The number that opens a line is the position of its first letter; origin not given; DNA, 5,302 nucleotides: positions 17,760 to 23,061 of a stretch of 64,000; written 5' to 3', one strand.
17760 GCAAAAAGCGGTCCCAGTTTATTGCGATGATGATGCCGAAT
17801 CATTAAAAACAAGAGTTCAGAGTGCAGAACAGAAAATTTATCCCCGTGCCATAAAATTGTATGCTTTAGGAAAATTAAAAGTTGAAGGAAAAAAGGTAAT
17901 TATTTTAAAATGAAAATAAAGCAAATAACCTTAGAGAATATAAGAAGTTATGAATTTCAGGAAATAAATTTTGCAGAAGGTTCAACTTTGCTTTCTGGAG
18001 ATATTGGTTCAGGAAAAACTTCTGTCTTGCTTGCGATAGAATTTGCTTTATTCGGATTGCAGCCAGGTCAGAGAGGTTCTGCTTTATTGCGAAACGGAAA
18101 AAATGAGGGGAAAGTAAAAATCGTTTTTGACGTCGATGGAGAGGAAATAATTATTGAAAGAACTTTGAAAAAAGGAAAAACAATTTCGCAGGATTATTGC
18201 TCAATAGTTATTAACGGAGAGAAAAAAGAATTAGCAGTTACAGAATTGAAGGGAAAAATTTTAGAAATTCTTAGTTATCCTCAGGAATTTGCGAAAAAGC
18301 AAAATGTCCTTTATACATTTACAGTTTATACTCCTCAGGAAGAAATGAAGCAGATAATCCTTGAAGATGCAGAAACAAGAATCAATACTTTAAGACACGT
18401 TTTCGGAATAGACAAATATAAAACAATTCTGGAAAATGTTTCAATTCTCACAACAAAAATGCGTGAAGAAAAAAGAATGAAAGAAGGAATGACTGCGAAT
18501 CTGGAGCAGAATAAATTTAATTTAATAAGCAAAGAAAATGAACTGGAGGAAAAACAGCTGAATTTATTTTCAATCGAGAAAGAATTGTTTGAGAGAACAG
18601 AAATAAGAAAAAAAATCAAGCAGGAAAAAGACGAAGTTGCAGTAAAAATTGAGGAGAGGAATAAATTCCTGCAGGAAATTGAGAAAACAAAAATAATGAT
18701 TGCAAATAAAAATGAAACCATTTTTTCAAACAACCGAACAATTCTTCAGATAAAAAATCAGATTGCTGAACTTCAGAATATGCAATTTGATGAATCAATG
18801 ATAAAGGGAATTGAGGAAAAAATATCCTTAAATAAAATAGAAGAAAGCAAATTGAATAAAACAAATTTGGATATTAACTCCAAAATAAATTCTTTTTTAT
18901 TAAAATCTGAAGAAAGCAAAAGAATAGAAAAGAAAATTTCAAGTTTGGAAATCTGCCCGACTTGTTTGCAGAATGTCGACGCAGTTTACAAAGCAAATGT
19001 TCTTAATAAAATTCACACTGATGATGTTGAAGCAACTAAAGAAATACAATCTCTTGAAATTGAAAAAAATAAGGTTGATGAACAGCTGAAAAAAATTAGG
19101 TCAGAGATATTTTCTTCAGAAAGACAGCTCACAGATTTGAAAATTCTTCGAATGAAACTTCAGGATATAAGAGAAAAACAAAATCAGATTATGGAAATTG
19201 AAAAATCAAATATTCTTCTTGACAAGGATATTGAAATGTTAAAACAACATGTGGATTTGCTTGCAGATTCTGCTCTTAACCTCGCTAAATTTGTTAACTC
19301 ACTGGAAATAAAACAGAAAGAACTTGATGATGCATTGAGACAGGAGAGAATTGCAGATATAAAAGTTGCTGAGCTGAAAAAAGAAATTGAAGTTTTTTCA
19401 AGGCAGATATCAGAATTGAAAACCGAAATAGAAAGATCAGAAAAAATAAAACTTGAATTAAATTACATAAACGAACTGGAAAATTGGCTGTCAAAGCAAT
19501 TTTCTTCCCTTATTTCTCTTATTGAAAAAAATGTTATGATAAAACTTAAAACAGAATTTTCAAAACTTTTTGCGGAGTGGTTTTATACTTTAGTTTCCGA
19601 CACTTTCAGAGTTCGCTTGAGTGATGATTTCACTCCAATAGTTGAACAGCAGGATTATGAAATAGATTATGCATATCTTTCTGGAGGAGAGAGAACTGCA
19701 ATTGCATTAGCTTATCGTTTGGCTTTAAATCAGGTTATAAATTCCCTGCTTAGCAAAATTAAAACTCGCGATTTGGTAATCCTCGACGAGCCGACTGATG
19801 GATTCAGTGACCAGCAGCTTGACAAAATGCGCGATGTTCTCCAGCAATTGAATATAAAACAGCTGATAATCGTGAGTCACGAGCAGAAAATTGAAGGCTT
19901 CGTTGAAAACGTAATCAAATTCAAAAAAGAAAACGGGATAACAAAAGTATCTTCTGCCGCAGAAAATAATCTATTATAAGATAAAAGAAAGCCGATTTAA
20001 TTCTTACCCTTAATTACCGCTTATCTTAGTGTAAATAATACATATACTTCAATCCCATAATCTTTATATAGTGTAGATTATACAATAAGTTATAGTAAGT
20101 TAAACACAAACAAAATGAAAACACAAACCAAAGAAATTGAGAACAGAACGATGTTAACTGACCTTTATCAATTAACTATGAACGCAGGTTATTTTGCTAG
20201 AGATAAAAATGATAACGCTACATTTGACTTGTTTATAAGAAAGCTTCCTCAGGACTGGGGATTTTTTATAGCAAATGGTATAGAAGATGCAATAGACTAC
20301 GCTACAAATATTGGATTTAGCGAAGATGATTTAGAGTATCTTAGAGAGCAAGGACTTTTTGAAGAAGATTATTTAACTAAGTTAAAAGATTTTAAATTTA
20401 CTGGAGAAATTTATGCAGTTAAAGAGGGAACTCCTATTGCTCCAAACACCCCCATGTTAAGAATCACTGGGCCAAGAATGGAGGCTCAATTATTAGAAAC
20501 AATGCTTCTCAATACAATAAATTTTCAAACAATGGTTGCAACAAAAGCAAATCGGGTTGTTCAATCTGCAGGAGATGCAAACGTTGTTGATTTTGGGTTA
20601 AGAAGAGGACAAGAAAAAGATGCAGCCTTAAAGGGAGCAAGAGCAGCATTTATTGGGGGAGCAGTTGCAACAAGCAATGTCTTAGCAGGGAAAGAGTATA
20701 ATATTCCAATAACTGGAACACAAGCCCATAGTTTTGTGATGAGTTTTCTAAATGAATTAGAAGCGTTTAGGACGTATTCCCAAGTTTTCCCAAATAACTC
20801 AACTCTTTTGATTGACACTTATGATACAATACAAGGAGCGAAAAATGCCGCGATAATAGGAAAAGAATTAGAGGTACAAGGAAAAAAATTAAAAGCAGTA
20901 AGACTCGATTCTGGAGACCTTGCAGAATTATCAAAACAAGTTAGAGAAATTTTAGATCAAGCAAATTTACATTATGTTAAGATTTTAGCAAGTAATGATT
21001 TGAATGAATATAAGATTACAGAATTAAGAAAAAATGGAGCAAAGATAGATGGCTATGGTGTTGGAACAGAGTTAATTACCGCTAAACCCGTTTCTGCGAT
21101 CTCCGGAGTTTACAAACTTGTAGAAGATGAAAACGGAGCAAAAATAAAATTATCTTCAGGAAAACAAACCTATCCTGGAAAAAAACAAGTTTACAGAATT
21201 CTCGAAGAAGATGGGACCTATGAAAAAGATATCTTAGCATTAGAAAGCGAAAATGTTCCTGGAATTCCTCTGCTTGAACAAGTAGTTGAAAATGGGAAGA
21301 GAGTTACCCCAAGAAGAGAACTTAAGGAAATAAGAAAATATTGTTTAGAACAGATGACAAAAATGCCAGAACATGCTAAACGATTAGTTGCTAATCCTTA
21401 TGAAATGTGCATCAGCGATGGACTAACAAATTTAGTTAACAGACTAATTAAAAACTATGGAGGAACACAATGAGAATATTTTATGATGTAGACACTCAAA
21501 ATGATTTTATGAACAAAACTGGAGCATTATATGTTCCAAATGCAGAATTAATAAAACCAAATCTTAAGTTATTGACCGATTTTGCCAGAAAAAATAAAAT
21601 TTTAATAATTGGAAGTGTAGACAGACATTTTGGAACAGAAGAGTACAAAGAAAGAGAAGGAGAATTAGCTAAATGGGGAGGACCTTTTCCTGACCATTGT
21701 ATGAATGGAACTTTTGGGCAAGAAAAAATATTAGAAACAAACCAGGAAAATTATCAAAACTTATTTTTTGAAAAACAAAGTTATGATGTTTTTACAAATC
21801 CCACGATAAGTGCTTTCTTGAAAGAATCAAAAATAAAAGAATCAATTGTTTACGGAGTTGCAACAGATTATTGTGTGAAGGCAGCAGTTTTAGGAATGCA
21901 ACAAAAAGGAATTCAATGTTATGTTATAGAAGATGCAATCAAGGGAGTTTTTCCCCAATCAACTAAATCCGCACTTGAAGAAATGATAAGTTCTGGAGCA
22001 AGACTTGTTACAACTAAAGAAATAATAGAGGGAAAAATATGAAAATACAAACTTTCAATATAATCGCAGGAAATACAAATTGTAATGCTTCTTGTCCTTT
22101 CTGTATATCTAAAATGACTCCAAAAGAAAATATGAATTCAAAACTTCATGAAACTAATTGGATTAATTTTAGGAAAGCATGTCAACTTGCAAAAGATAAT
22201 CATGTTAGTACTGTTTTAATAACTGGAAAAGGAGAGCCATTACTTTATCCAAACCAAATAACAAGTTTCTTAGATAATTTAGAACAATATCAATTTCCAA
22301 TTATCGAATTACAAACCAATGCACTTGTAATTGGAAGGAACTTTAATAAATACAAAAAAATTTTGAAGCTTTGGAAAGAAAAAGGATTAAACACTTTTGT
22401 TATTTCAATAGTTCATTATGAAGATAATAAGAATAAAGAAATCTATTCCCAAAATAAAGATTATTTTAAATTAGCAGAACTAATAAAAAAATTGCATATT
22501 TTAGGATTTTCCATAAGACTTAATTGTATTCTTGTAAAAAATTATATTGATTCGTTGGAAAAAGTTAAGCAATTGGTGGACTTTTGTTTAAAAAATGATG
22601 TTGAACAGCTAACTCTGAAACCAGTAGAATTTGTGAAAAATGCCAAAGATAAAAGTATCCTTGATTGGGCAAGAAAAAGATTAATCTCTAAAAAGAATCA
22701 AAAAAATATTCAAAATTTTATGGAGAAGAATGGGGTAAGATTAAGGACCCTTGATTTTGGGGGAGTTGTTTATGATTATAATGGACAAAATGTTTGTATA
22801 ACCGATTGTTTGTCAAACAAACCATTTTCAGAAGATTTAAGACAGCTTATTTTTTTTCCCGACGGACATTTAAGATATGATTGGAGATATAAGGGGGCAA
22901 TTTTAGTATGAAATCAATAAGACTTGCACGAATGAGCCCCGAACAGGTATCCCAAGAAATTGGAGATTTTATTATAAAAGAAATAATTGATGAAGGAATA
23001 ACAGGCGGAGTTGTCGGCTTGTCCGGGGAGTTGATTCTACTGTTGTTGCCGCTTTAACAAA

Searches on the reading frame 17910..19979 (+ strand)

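Call 15: search_protein_families(library=pfam, proteins=[window:17910-19979:+])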
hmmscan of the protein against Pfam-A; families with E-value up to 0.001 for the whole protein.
window:17910-19979:+ (689 aa): 4 families
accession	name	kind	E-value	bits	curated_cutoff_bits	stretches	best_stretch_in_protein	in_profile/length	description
PF13476.12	AAA_23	-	1.8e-13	52.1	27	1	5-244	1-190/201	AAA domain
PF02463.25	SMC_N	-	4.5e-11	43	40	1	3-105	2-117/220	RecF/RecN/SMC N terminal domain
PF13558.12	SbcC_Walker_B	-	3.8e-05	24.3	27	1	581-645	24-89/90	SbcC/RAD50-like, Walker B motif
PF13555.12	AAA_29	-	7e-05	22.9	27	1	4-49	2-48/61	P-loop containing region of AAA domain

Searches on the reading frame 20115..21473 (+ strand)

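Call 15: search_protein_families(library=pfam, proteins=[window:20115-21473:+])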
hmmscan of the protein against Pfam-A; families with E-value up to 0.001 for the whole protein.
window:20115-21473:+ (452 aa): 4 families
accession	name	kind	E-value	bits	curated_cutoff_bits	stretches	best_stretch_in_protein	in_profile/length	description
PF17767.7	NAPRTase_N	-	4e-34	118.1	32.6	1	13-136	1-125/125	Nicotinate phosphoribosyltransferase (NAPRTase) N-terminal domain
PF17956.6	NAPRTase_C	-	7.6e-14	52.6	23.3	1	385-440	54-110/111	Nicotinate phosphoribosyltransferase C-terminal domain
PF04095.22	NAPRTase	-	4.6e-09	36.8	20.8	1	157-322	3-180/239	Nicotinate phosphoribosyltransferase (NAPRTase) family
PF02749.22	QRPTase_N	-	0.00021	21.9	27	1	98-135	42-78/82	Quinolinate phosphoribosyl transferase, N-terminal domain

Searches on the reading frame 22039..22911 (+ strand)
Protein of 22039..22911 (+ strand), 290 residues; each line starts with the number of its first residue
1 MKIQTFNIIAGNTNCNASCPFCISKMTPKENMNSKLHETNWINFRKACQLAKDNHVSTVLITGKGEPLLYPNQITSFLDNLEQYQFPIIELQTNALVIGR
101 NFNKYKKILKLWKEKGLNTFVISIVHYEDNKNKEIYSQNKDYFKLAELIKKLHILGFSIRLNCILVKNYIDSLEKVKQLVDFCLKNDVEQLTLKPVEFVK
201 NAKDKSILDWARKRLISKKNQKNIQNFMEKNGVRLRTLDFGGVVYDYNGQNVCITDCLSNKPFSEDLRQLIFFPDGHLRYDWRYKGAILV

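Call 52: search_protein_families(library=pfam, proteins=[window:22039-22911:+])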
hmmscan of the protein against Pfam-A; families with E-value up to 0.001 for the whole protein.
window:22039-22911:+ (290 aa): 1 family
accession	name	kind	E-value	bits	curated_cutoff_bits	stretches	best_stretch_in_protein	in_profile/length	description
PF04055.27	Radical_SAM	-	3.1e-09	37.6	29.5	1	14-171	6-156/166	Radical SAM superfamily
